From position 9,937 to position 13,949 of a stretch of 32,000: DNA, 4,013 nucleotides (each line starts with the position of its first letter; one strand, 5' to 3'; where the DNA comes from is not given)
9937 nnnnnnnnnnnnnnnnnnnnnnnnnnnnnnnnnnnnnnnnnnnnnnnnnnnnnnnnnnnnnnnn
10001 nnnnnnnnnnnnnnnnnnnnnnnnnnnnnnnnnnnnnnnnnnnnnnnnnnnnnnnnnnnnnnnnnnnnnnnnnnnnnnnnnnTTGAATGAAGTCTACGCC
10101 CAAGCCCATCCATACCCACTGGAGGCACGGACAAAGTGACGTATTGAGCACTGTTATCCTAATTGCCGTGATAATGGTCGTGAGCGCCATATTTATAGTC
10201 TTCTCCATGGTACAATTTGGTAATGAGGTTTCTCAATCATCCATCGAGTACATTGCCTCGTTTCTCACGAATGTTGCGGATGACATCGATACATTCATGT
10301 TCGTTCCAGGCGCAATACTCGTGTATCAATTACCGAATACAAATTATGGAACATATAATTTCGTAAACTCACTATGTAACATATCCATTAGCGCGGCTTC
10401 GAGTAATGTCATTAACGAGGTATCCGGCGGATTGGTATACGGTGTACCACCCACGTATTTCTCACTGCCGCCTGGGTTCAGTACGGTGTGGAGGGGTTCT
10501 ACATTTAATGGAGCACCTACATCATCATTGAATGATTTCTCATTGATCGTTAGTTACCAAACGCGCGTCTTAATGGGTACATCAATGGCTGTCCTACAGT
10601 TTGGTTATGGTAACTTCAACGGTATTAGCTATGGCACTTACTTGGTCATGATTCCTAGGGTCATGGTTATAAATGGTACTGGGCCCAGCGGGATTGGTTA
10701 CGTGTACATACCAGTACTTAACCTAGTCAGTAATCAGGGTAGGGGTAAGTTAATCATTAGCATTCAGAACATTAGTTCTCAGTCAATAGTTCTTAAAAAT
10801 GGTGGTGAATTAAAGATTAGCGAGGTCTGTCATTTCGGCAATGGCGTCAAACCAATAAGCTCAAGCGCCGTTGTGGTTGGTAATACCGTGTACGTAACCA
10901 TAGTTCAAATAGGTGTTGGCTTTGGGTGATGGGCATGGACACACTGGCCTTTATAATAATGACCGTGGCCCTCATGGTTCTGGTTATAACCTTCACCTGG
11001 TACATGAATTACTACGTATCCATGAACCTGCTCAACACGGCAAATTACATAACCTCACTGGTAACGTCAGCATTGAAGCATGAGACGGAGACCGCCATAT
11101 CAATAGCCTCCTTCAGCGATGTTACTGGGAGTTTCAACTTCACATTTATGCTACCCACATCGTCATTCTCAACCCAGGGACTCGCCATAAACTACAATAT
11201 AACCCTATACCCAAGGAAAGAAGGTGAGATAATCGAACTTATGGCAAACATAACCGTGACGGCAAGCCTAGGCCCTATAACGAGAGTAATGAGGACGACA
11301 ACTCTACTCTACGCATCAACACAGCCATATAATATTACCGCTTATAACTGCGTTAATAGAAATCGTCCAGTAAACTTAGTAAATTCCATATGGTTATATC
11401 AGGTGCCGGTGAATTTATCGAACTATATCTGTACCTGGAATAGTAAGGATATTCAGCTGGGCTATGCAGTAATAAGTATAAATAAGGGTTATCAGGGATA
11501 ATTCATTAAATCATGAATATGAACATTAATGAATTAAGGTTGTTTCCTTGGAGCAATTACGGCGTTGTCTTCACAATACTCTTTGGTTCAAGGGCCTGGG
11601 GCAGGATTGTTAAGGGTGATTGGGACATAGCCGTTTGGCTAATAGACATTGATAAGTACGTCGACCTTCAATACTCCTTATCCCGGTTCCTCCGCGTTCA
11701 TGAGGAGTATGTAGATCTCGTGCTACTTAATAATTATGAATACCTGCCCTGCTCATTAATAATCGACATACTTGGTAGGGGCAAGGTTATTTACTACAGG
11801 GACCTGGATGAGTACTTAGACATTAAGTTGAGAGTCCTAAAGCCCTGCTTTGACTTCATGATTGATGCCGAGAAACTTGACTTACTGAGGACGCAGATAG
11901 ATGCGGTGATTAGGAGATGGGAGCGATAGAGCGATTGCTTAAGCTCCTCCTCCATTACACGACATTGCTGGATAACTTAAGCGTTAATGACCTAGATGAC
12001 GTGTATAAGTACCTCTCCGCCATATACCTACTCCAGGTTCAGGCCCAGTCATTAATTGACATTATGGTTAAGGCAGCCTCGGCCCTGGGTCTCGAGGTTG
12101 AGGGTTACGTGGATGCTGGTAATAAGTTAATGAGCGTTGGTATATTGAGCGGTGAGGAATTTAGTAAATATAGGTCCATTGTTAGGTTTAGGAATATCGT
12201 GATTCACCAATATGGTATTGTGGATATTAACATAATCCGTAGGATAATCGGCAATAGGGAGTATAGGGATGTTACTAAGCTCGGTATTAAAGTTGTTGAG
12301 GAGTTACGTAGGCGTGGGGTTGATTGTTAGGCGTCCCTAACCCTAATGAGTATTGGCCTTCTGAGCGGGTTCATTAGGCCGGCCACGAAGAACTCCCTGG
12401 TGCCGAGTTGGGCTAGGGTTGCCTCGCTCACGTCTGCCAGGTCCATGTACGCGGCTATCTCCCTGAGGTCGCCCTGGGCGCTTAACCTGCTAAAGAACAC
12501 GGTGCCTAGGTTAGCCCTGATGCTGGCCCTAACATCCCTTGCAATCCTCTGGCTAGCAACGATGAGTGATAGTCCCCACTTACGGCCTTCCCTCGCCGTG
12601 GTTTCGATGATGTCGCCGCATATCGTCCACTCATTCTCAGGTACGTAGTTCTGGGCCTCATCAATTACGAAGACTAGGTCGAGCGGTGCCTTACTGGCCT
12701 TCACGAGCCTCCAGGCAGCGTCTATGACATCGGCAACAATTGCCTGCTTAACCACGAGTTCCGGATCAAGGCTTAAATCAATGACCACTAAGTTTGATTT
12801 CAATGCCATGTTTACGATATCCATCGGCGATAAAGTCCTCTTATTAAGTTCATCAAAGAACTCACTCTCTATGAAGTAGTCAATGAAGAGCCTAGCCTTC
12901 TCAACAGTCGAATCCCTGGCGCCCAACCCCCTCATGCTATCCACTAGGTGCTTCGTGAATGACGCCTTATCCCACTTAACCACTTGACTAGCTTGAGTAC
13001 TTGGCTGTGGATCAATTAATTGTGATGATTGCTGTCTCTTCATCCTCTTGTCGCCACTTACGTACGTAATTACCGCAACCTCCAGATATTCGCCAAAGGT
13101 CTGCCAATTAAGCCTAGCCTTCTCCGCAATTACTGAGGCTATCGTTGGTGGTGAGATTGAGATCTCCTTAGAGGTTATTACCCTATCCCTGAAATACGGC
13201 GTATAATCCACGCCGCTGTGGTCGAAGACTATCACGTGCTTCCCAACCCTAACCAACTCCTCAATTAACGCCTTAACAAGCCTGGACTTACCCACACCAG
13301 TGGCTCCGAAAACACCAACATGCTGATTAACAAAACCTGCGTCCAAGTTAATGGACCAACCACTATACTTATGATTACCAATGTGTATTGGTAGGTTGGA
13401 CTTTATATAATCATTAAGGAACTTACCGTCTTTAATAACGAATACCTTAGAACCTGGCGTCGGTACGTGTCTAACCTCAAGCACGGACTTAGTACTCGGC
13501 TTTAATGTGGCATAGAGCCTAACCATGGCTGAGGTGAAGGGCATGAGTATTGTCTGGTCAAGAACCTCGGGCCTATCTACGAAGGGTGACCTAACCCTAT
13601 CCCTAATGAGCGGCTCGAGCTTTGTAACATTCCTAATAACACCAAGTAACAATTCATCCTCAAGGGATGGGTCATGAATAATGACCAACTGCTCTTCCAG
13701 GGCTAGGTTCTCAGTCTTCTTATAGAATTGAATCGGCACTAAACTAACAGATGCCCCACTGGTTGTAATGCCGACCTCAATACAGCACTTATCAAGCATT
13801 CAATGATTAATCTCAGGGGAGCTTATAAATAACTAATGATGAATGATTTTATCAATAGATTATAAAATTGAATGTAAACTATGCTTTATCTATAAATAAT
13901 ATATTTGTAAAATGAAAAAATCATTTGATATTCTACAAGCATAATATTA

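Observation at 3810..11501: Orphan six-gene operon of unusually large type IV pilin-like (class III signal peptide) glycoproteins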

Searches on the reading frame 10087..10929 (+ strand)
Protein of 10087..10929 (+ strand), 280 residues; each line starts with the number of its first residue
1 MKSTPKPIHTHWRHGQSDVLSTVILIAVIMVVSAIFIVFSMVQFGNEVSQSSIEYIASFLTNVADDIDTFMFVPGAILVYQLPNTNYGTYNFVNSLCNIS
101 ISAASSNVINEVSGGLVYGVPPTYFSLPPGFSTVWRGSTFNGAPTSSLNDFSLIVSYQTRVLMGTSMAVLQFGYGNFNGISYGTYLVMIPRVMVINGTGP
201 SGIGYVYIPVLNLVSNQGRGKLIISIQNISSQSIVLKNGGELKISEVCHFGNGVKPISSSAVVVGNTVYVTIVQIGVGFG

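Call 4: search_protein_families(library=pfam, proteins=[window:10087-10929:+], max_evalue=1)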
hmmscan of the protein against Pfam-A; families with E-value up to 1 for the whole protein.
window:10087-10929:+ (280 aa): 1 family
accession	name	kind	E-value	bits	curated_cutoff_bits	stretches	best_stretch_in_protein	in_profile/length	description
PF16192.10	PMT_4TMC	-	0.11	12.4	32.4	1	17-56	157-196/202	C-terminal four TMM region of protein-O-mannosyltransferase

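Call 5: search_protein_families(library=ncbifam, proteins=[window:10087-10929:+], max_evalue=1)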
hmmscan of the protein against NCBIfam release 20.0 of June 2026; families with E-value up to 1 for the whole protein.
window:10087-10929:+ (280 aa): 1 family
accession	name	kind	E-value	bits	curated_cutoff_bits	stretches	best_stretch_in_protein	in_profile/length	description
NF047433.1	Lepto_7_Nterm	domain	0.016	14.9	43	1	223-247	7-31/63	LA_0442/LA_0875 N-terminal domain-containing protein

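Call 8: find_homologous_proteins(query=window:10087-10929:+, max_evalue=0.001)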
Query window:10087-10929:+ (280 aa): 17 proteins with E <= 0.001 among 1200 candidates.
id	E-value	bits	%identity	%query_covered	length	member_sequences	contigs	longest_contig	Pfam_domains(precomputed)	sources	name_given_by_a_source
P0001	4.3e-163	559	93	100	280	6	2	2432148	-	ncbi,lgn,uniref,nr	ncbi:hypothetical protein [Vulcanisaeta souniana]|uniref:Uncharacterized protein n=1 Tax=Vulcanisaet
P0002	4.8e-153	526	87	100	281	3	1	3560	-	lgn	-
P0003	2.2e-128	446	87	82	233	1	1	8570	-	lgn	-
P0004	7.5e-128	444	76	100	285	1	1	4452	-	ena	-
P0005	1.7e-123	429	75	97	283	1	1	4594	-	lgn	-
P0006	7.5e-116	404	71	96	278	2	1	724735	-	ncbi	-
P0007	9.9e-113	394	66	97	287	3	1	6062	-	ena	-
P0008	2.6e-111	390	87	75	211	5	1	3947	-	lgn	-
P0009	3.5e-107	376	64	100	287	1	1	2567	-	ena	-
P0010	4.1e-64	235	47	95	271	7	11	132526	-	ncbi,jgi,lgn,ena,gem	ncbi:MAG: hypothetical protein RXQ96_08705 [Thermocladium sp.]|jgi:hypothetical protein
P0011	3.2e-62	229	46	95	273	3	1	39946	-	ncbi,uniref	ncbi:MAG: hypothetical protein ACP5L5_09650 [Vulcanisaeta sp.]|uniref:hypothetical protein n=1 Tax=V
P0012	6.6e-62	228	47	95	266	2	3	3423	-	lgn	-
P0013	8.6e-46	175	41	95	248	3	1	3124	-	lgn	-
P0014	4.9e-43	166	40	84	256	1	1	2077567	-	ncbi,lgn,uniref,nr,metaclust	ncbi:hypothetical protein [Caldivirga maquilingensis]|uniref:Flagellin n=1 Tax=Caldivirga maquilinge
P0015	1.1e-41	161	39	83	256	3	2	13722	-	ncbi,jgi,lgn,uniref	ncbi:hypothetical protein [Caldivirga sp.]|jgi:hypothetical protein|uniref:hypothetical protein n=1 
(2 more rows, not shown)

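Call 9: find_encoding_contigs(protein=window:10087-10929:+, flank=10000, max_places=6)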
Protein window:10087-10929:+ (280 aa): 3 contigs read that carry it; 2 places shown.
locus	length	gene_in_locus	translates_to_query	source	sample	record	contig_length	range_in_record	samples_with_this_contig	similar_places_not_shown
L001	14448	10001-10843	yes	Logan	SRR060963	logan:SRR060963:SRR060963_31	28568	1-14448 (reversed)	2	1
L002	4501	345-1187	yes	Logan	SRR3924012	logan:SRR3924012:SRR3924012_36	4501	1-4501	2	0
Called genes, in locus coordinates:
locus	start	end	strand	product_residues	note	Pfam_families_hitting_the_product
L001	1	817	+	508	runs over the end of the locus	PF01882:DUF58 (weak), PF05762:VWA_CoxE, PF00092:VWA, PF13519:VWA_2, PF13768:VWA_3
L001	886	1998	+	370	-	PF26466:DNA_primase_lrg_N, PF04104:DNA_primase_lrg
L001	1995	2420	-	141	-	-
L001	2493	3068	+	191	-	PF09970:DUF2204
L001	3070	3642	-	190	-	PF00347:Ribosomal_L6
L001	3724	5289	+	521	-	-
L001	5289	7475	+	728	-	-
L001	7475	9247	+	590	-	-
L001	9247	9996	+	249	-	-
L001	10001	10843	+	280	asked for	-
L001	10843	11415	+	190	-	-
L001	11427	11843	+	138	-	PF18765:Polbeta (weak)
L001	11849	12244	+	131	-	PF01934:HepT-like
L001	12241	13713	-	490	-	PF01935:DUF87, PF10412:TrwB_AAD_bind (weak), PF13401:AAA_22 (faint)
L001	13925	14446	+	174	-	?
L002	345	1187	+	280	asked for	-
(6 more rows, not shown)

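Call 10: find_encoding_contigs(protein=P0014, flank=10000, max_places=3)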
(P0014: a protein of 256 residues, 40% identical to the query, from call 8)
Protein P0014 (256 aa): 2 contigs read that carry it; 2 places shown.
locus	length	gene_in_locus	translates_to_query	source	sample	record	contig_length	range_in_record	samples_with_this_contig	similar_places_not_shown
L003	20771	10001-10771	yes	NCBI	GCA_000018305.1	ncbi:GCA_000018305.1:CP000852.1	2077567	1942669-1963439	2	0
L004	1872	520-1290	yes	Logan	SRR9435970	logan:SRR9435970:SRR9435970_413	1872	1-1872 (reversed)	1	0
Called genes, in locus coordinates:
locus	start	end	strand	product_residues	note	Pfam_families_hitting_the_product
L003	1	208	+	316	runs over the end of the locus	PF00924:MS_channel_2nd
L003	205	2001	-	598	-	PF01946:Thi4 (faint), PF00890:FAD_binding_2, PF07992:Pyr_redox_2 (faint), PF02910:Succ_DH_flav_C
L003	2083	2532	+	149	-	-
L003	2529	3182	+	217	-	PF00215:OMPdecase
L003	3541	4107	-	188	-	PF02572:CobA_CobO_BtuR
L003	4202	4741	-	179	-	PF00572:Ribosomal_L13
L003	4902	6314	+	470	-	-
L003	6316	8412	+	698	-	-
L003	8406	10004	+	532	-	-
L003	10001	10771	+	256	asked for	-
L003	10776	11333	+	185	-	-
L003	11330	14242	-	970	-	PF00270:DEAD, PF04851:ResIII (weak), PF00271:Helicase_C, PF19306:WHD_Lhr, PF08494:DEAD_assoc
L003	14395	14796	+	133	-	PF03966:Trm112p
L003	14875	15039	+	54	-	-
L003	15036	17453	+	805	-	PF02463:SMC_N, PF13175:AAA_15 (faint), PF13476:AAA_23, PF13304:AAA_21 (faint), PF04136:COG3_N (faint)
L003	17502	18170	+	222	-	-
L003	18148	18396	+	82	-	-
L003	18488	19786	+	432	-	PF01336:tRNA_anti-codon, PF00152:tRNA-synt_2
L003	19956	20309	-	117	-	-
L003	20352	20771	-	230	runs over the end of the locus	PF22175:Ogg-HhH, PF00730:HhH-GPD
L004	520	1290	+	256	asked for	-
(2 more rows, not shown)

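Call 11: find_encoding_contigs(protein=P0010, flank=10000, max_places=3)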
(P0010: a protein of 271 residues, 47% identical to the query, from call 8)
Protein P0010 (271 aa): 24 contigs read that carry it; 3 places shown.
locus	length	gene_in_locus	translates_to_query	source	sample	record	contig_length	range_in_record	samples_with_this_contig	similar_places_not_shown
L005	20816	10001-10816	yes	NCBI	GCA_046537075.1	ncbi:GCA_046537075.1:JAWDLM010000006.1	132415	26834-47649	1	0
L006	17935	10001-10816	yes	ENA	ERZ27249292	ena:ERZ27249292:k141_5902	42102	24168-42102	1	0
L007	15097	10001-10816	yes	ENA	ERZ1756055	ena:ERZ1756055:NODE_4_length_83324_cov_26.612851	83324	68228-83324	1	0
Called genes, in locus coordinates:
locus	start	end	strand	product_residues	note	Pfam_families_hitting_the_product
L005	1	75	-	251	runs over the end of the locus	PF00254:FKBP_C (faint), PF22199:FKBP26_IF, PF18046:FKBP26_C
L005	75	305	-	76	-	PF00833:Ribosomal_S17e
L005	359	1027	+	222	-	PF17746:SfsA_N, PF03749:SfsA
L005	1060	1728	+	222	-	PF00177:Ribosomal_S7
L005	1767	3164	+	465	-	PF03065:Glyco_hydro_57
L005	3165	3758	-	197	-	-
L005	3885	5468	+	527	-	-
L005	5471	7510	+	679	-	-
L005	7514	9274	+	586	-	-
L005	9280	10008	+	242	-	-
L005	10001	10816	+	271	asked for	-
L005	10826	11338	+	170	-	-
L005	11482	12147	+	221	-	PF00149:Metallophos, PF12850:Metallophos_2 (weak)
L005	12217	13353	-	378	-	PF01053:Cys_Met_Meta_PP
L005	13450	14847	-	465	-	PF01385:OrfB_IS605, PF07282:Cas12f1-like_TNB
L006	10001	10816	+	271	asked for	-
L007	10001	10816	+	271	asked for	-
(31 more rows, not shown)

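Call 13: search_protein_families(library=pfam, proteins=[P0014, P0010, P0011, P0006, P0001, L003:4902-6314:+, L003:6316-8412:+, L003:8406-10004:+, L003:10776-11333:+], max_evalue=1)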
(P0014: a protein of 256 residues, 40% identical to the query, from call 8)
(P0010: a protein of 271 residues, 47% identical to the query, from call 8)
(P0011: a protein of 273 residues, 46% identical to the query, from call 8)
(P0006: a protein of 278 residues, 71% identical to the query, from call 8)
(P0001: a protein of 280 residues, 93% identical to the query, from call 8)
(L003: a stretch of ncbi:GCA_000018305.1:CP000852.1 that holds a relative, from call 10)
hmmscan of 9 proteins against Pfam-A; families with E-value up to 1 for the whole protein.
P0014 (256 aa): 1 family
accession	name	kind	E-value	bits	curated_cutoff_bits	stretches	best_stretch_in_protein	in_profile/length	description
PF07790.16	Pilin_N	-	0.0049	18.1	25.2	1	8-42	4-37/78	Archaeal Type IV pilin, N-terminal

P0010 (271 aa): 0 families

P0011 (273 aa): 0 families

P0006 (278 aa): 0 families

P0001 (280 aa): 1 family
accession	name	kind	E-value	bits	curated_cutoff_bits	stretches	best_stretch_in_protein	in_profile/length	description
PF04713.17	Pox_I5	-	0.053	14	25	1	23-81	10-68/75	Poxvirus protein I5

L003:4902-6314:+ (470 aa): 2 families
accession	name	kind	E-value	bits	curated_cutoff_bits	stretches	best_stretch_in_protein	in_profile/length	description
PF16982.10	Flp1_like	-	0.0054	16.6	33.5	1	6-29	7-29/49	Putative Flagellin, Flp1-like, domain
PF02369.22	Big_1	-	0.15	12.7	34.9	1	194-250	18-66/93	Bacterial Ig-like domain (group 1)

L003:6316-8412:+ (698 aa): 2 families
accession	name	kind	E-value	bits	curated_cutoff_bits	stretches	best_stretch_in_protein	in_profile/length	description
PF25338.1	C2_DCK_4th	-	0.0005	20.6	27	1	297-381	25-108/135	Fourth C2 domain of dock-like protein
PF13464.11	RodZ_C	-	0.0087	16.4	23.9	1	310-356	24-70/72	RodZ C-terminal domain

L003:8406-10004:+ (532 aa): 1 family
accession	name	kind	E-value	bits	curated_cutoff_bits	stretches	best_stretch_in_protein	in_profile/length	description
PF10102.14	DUF2341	-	0.0066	17.3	23.4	1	158-190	7-43/84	Domain of unknown function (DUF2341)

L003:10776-11333:+ (185 aa): 0 families

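Call 54: search_solved_structures(query=A2, max_evalue=5)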
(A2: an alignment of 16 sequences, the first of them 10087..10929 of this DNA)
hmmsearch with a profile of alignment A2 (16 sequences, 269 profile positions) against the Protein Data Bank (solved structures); distinct sequences matched with E-value up to 5: 0.

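Call 63: search_protein_families(library=phrogs, proteins=[window:10087-10929:+], max_evalue=0.01)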
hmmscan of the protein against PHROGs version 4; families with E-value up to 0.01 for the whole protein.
window:10087-10929:+ (280 aa): 0 families

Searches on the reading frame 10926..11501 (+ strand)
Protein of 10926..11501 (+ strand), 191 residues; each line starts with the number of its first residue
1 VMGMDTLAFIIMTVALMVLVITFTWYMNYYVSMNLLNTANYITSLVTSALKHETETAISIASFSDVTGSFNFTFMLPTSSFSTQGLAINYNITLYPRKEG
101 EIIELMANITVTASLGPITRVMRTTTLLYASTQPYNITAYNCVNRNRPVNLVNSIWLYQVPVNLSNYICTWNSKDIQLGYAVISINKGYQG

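Call 4: search_protein_families(library=pfam, proteins=[window:10926-11501:+], max_evalue=1)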
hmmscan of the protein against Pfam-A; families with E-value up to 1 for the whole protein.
window:10926-11501:+ (191 aa): 1 family
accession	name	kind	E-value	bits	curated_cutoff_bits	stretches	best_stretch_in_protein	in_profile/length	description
PF16982.10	Flp1_like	-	0.32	10.9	33.5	0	3-23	8-28/49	Putative Flagellin, Flp1-like, domain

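Call 5: search_protein_families(library=ncbifam, proteins=[window:10929-11501:+], max_evalue=1)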
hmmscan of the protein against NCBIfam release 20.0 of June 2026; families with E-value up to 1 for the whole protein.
window:10929-11501:+ (190 aa): 0 families

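Call 63: search_protein_families(library=phrogs, proteins=[window:10929-11501:+], max_evalue=0.01)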
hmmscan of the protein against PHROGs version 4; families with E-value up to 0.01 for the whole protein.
window:10929-11501:+ (190 aa): 0 families

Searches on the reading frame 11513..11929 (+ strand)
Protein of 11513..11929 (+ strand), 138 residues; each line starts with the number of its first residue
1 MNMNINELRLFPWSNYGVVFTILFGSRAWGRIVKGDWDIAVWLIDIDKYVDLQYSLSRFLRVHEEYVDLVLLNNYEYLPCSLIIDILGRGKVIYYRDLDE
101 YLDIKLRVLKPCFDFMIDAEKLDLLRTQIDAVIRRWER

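Call 4: search_protein_families(library=pfam, proteins=[window:11513-11929:+], max_evalue=1)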
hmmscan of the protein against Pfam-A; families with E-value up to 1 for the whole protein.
window:11513-11929:+ (138 aa): 1 family
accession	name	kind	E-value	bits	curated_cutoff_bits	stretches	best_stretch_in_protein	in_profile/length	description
PF18765.7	Polbeta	-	6.9e-07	29.8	26.9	1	17-97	12-91/93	Polymerase beta, Nucleotidyltransferase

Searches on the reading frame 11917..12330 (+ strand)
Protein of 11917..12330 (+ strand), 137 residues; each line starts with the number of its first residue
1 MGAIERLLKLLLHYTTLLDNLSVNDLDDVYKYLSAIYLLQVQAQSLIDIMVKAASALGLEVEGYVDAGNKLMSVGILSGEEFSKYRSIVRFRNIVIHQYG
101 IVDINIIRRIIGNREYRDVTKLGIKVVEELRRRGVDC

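Call 4: search_protein_families(library=pfam, proteins=[window:11917-12330:+], max_evalue=1)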
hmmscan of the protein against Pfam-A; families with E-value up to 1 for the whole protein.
window:11917-12330:+ (137 aa): 1 family
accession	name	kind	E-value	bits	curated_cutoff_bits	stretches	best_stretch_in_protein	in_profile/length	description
PF01934.22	HepT-like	-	2.7e-16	59.8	23.5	1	19-113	13-108/120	Ribonuclease HepT-like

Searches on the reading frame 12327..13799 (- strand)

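Call 4: search_protein_families(library=pfam, proteins=[window:12327-13799:-], max_evalue=1)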
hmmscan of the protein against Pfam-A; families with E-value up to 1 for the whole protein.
window:12327-13799:- (490 aa): 17 families
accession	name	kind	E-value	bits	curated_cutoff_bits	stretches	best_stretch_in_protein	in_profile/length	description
PF01935.23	DUF87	-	6.4e-21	75.9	23.2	1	138-357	1-215/220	Helicase HerA, central domain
PF10412.15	TrwB_AAD_bind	-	7.6e-07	28.8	20.5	1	150-206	7-63/387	Type IV secretion-system coupling protein DNA-binding domain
PF13401.12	AAA_22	-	6.1e-06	27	27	1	161-195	8-42/130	AAA domain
PF13191.12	AAA_16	-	0.00017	22.6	32.6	1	159-208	25-67/167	AAA ATPase domain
PF03308.22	MeaB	-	0.00027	20.5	23.1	1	158-191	33-66/273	Methylmalonyl Co-A mutase-associated GTPase MeaB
PF01637.24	ATPase_2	-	0.0012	19.1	33.2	1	163-206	25-68/225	ATPase domain predominantly from Archaea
PF01580.24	FtsK_SpoIIIE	-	0.002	18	24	1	133-182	15-63/221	FtsK/SpoIIIE family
PF01926.29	MMR_HSR1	-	0.0094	16.5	21.9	1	160-187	1-28/113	50S ribosome-binding GTPase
PF12846.13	AAA_10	-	0.017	14.6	27.5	0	158-194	21-57/362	AAA-like domain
PF05673.19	DUF815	-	0.019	14.6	23.8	1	155-205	50-100/249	Protein of unknown function (DUF815)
PF05872.18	HerA_C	-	0.028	13.5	22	1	149-196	12-59/502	Helicase HerA-like C-terminal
PF00005.33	ABC_tran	-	0.057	14.5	25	1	158-189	11-42/137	ABC transporter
PF03193.22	RsgA_GTPase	-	0.061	13.6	30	1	151-184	99-132/174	RsgA GTPase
PF19044.6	P-loop_TraG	-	0.14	11.2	25.8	1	157-194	28-65/413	TraG P-loop domain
PF00910.28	RNA_helicase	-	0.19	12.7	21.5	1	163-184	3-24/105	RNA helicase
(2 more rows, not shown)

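Call 5: search_protein_families(library=ncbifam, proteins=[window:12327-13799:-], max_evalue=1)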
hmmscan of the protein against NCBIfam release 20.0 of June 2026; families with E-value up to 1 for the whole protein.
window:12327-13799:- (490 aa): 25 families
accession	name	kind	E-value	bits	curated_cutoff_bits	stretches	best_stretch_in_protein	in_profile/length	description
NF040937.1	HerA_Thermprot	equivalog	2.4e-17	62.5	800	1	47-418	34-394/487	DNA double-strand break repair helicase HerA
NF042943.1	HerA_antiphage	equivalog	3.7e-14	52.2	800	2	112-236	106-229/566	anti-phage-associated helicase HerA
NF053655.1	CedD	equivalog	6.2e-12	45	600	2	129-206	190-268/527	DNA-translocating ATPase CedD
NF042944.1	HerA_antiphage_2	equivalog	2e-11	43.4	850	2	370-419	424-476/576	anti-phage-associated helicase HerA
NF040819.1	helicase_HerA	equivalog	1.3e-10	40.5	970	2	9-199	5-197/561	DNA double-strand break repair helicase HerA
TIGR02746.1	TraC-F-type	equivalog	1.2e-08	33.3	567.05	2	330-420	596-686/800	type IV secretion system protein TraC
NF041017.1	DNA_import_CedB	equivalog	1.4e-07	30.5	700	1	156-486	273-585/590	DNA import protein CedB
TIGR03743.1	SXT_TraD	subfamily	3.9e-05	22.3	366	1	154-193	171-210/636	conjugative transfer system coupling protein TraD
TIGR02759.1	TraD_Ftype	equivalog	7.6e-05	21.7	521.35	1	153-205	171-223/566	type IV conjugative transfer system coupling protein TraD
TIGR00750.1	lao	equivalog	0.00022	20.4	240.75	1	159-191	35-67/300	methylmalonyl Co-A mutase-associated GTPase MeaB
TIGR03925.1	T7SS_EccC_b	equivalog_domain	0.00025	19.5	346.55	2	373-439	186-249/564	type VII secretion protein EccCb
NF041214.1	plasmid_TraB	equivalog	0.00036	19.2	800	1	375-435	348-405/639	plasmid transfer protein TraB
TIGR03754.1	conj_TOL_TraD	equivalog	0.00059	18.5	647.55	1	154-196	176-218/643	type IV conjugative transfer system coupling protein TraD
NF045975.1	VirB4_plasma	equivalog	0.00078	17.2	590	1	157-194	514-551/894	Mbov_0397 family ICE element conjugal transfer ATPase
TIGR00929.1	VirB4_CagE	subfamily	0.0024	16.2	643.1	1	157-194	436-474/792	VirB4 family type IV secretion/conjugal transfer ATPase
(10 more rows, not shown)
